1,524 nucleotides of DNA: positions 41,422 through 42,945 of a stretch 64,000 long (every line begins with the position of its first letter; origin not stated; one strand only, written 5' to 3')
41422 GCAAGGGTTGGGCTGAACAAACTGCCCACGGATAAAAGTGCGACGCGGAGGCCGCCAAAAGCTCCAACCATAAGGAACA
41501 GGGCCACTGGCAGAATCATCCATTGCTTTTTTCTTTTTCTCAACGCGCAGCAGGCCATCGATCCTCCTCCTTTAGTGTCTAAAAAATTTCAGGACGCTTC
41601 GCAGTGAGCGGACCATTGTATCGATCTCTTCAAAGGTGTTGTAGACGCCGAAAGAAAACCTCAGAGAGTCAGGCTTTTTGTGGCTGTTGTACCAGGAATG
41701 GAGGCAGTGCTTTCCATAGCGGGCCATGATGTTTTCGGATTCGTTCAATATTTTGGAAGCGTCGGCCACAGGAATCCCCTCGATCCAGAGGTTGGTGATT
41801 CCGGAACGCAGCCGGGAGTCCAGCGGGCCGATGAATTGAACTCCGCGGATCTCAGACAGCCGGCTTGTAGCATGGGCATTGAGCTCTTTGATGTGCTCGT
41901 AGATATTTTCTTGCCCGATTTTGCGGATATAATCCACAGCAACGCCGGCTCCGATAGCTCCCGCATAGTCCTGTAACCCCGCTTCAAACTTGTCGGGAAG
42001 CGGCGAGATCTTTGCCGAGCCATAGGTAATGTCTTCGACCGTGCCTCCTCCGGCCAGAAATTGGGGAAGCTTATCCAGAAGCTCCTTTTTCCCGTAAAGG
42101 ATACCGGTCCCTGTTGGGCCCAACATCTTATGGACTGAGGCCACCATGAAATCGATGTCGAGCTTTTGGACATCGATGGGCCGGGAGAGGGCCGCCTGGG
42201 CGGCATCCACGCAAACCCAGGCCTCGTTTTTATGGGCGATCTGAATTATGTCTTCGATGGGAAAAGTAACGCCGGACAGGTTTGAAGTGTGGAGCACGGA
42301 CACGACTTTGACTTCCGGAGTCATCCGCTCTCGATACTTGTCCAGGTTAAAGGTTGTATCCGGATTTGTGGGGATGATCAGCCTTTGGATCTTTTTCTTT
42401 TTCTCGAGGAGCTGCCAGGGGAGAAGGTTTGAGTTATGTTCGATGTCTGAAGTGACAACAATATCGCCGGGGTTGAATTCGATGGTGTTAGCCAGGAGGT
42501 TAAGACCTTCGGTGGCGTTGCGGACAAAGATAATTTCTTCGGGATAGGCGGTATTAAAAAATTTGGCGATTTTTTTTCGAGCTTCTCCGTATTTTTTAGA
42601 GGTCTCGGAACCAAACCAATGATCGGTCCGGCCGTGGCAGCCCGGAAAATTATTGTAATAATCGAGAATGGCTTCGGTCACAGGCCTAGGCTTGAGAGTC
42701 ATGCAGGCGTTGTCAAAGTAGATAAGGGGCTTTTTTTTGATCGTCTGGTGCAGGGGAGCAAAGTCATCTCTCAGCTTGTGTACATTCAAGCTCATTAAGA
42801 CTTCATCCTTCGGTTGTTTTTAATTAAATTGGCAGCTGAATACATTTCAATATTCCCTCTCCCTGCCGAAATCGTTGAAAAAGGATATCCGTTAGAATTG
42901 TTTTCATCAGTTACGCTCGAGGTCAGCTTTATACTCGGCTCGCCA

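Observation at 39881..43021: Rrf2-controlled desulfurase / small membrane protein / PP-loop ATPase cassette: candidate uncharacterised thiolation module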

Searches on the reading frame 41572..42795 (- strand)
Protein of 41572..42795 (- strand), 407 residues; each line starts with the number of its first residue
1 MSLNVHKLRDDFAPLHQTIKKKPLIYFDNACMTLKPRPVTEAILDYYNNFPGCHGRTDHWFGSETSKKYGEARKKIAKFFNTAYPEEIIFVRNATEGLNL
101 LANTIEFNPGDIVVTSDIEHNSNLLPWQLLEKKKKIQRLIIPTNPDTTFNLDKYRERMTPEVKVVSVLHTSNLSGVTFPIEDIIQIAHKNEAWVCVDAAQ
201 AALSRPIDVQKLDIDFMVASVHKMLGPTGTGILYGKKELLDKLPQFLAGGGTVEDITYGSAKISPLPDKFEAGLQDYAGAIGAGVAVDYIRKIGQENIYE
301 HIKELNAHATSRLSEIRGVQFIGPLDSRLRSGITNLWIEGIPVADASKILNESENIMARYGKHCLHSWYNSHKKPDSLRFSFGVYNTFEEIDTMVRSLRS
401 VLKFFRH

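Call 3: search_protein_families(library=pfam, proteins=[window:41572-42795:-], max_evalue=1)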
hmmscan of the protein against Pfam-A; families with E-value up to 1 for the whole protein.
window:41572-42795:- (407 aa): 6 families
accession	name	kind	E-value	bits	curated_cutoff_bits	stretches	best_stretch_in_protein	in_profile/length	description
PF00266.25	Aminotran_5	-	7.2e-109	364.6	21.5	1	25-393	1-370/371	Aminotransferase class-V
PF00155.27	Aminotran_1_2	-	6.4e-09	35.9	19.7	1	55-246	30-244/361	Aminotransferase class I and II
PF01053.26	Cys_Met_Meta_PP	-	0.00025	20.2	27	1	135-226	111-201/381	Cys/Met metabolism PLP-dependent enzyme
PF01041.23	DegT_DnrJ_EryC1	-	0.00033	20.4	19.8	1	86-202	40-150/360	DegT/DnrJ/EryC1/StrS aminotransferase family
PF03841.19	SelA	-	0.027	13.9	22.8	1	152-244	127-234/367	L-seryl-tRNA selenium transferase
PF22580.2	KYNU_C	-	0.26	11.8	27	1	373-398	64-90/90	Kynureninase C-terminal domain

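Call 4: search_protein_families(library=ncbifam, proteins=[window:41572-42795:-], max_evalue=1)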
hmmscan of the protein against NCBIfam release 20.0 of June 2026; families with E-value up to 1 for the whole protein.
window:41572-42795:- (407 aa): 56 families (the best 25 are shown)
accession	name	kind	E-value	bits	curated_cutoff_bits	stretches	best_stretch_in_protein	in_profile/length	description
TIGR01979.1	sufS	subfamily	1.4e-116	389.7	475.1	1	7-406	2-403/403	SufS family cysteine desulfurase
NF041166.1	f2_encap_cargo1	exception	2.6e-102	343.9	800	1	3-400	225-622/623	family 2A encapsulin nanocompartment cargo protein cysteine desulfurase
NF006791.0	PRK09295.1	equivalog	3.2e-80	270.2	661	1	1-403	1-403/406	cysteine desulfurase SufS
NF008126.0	PRK10874.1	equivalog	2.5e-71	240.9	607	1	3-405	4-399/401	cysteine desulfurase CsdA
TIGR03392.1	FeS_syn_CsdA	equivalog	6.6e-70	236.3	493.6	1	4-406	2-397/398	cysteine desulfurase CsdA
TIGR01977.1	am_tr_V_EF2568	hypoth_equivalog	3.5e-67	227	377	1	25-400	1-375/376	cysteine desulfurase family protein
NF040779.1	Sec_lyase_SclA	exception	1.1e-50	172.6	525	1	36-402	13-377/378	selenocysteine lyase SclA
TIGR01976.1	am_tr_V_VC1184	hypoth_equivalog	3.7e-43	148.3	352.35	1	4-398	2-401/401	cysteine desulfurase-like protein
TIGR03402.1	FeS_nifS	equivalog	2.5e-41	141.7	530.75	1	25-406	1-374/379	cysteine desulfurase NifS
NF010611.0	PRK14012.1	equivalog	1e-33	116.9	548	1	24-403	6-380/406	IscS subfamily cysteine desulfurase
TIGR03235.1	DNA_S_dndA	equivalog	2.4e-30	106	480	1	26-260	1-239/353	cysteine desulfurase DndA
TIGR02006.1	IscS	equivalog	4.9e-30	104.8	643.2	1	25-403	5-376/402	IscS subfamily cysteine desulfurase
TIGR03403.1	nifS_epsilon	equivalog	5.5e-27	94.6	587.7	1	25-254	1-231/382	NifS family cysteine desulfurase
NF051467.1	peri_mod_PvdN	equivalog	9.6e-26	90.4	650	1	9-353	37-386/425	pyoverdine-tailoring periplasmic protein PvdN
NF002806.0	PRK02948.1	subfamily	2.8e-17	62.8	304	1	25-235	2-212/381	IscS subfamily cysteine desulfurase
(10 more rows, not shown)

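Call 23: search_solved_structures(query=window:41572-42795:-, max_evalue=1e-10)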
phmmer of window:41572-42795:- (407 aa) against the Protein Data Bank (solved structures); distinct sequences matched with E-value up to 1e-10: 72 (the best 60 are shown).
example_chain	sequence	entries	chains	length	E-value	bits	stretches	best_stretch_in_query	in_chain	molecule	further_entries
1t3i_A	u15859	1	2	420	3.2e-82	279.7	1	8-406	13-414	Probable cysteine desulfurase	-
4q75_A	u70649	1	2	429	9e-80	271.6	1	6-406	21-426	Cysteine desulfurase 2, chloroplastic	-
5vpr_A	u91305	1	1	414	2.4e-79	270.2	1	4-403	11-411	Cysteine desulfurase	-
5xt5_A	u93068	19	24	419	7.4e-79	268.6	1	3-406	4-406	Cysteine desulfurase SufS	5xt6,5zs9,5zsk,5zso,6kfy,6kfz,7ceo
5j8q_A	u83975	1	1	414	1.1e-78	268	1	3-406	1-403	Cysteine desulfurase SufS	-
4q76_A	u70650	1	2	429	2.1e-78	267.1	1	6-406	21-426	Cysteine desulfurase 2, chloroplastic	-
7e6d_A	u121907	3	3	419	4.7e-78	266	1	3-406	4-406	Cysteine desulfurase SufS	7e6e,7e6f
7e6a_A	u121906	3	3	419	1.3e-77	264.5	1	3-406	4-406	Cysteine desulfurase SufS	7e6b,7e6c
7cer_A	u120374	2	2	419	1.8e-77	264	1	3-406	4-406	Cysteine desulfurase SufS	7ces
7ceq_A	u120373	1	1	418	1.9e-77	264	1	3-406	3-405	Cysteine desulfurase SufS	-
6wci_A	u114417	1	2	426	1e-74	255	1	7-404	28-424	Cysteine desulfurase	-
8kg1_A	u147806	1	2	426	1.5e-74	254.5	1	4-401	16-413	cysteine desulfurase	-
6a6e_A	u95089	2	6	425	1.7e-74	254.2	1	8-405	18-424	Cysteine desulfurase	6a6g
8d8s_A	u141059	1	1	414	5.9e-74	252.5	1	2-405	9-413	Cysteine desulfurase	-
6c9e_A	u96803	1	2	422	8.8e-74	251.9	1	2-405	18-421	Cysteine desulfurase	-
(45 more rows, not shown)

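Call 41: search_solved_structures(query=window:41572-42795:-, max_evalue=1e-78, show_alignments=4)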
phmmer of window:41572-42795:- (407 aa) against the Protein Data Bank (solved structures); distinct sequences matched with E-value up to 1e-78: 4.
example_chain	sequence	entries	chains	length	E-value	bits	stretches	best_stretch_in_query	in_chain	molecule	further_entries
1t3i_A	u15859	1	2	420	3.2e-82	279.7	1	8-406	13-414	Probable cysteine desulfurase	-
4q75_A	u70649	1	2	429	9e-80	271.6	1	6-406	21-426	Cysteine desulfurase 2, chloroplastic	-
5vpr_A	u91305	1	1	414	2.4e-79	270.2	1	4-403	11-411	Cysteine desulfurase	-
5xt5_A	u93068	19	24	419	7.4e-79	268.6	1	3-406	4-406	Cysteine desulfurase SufS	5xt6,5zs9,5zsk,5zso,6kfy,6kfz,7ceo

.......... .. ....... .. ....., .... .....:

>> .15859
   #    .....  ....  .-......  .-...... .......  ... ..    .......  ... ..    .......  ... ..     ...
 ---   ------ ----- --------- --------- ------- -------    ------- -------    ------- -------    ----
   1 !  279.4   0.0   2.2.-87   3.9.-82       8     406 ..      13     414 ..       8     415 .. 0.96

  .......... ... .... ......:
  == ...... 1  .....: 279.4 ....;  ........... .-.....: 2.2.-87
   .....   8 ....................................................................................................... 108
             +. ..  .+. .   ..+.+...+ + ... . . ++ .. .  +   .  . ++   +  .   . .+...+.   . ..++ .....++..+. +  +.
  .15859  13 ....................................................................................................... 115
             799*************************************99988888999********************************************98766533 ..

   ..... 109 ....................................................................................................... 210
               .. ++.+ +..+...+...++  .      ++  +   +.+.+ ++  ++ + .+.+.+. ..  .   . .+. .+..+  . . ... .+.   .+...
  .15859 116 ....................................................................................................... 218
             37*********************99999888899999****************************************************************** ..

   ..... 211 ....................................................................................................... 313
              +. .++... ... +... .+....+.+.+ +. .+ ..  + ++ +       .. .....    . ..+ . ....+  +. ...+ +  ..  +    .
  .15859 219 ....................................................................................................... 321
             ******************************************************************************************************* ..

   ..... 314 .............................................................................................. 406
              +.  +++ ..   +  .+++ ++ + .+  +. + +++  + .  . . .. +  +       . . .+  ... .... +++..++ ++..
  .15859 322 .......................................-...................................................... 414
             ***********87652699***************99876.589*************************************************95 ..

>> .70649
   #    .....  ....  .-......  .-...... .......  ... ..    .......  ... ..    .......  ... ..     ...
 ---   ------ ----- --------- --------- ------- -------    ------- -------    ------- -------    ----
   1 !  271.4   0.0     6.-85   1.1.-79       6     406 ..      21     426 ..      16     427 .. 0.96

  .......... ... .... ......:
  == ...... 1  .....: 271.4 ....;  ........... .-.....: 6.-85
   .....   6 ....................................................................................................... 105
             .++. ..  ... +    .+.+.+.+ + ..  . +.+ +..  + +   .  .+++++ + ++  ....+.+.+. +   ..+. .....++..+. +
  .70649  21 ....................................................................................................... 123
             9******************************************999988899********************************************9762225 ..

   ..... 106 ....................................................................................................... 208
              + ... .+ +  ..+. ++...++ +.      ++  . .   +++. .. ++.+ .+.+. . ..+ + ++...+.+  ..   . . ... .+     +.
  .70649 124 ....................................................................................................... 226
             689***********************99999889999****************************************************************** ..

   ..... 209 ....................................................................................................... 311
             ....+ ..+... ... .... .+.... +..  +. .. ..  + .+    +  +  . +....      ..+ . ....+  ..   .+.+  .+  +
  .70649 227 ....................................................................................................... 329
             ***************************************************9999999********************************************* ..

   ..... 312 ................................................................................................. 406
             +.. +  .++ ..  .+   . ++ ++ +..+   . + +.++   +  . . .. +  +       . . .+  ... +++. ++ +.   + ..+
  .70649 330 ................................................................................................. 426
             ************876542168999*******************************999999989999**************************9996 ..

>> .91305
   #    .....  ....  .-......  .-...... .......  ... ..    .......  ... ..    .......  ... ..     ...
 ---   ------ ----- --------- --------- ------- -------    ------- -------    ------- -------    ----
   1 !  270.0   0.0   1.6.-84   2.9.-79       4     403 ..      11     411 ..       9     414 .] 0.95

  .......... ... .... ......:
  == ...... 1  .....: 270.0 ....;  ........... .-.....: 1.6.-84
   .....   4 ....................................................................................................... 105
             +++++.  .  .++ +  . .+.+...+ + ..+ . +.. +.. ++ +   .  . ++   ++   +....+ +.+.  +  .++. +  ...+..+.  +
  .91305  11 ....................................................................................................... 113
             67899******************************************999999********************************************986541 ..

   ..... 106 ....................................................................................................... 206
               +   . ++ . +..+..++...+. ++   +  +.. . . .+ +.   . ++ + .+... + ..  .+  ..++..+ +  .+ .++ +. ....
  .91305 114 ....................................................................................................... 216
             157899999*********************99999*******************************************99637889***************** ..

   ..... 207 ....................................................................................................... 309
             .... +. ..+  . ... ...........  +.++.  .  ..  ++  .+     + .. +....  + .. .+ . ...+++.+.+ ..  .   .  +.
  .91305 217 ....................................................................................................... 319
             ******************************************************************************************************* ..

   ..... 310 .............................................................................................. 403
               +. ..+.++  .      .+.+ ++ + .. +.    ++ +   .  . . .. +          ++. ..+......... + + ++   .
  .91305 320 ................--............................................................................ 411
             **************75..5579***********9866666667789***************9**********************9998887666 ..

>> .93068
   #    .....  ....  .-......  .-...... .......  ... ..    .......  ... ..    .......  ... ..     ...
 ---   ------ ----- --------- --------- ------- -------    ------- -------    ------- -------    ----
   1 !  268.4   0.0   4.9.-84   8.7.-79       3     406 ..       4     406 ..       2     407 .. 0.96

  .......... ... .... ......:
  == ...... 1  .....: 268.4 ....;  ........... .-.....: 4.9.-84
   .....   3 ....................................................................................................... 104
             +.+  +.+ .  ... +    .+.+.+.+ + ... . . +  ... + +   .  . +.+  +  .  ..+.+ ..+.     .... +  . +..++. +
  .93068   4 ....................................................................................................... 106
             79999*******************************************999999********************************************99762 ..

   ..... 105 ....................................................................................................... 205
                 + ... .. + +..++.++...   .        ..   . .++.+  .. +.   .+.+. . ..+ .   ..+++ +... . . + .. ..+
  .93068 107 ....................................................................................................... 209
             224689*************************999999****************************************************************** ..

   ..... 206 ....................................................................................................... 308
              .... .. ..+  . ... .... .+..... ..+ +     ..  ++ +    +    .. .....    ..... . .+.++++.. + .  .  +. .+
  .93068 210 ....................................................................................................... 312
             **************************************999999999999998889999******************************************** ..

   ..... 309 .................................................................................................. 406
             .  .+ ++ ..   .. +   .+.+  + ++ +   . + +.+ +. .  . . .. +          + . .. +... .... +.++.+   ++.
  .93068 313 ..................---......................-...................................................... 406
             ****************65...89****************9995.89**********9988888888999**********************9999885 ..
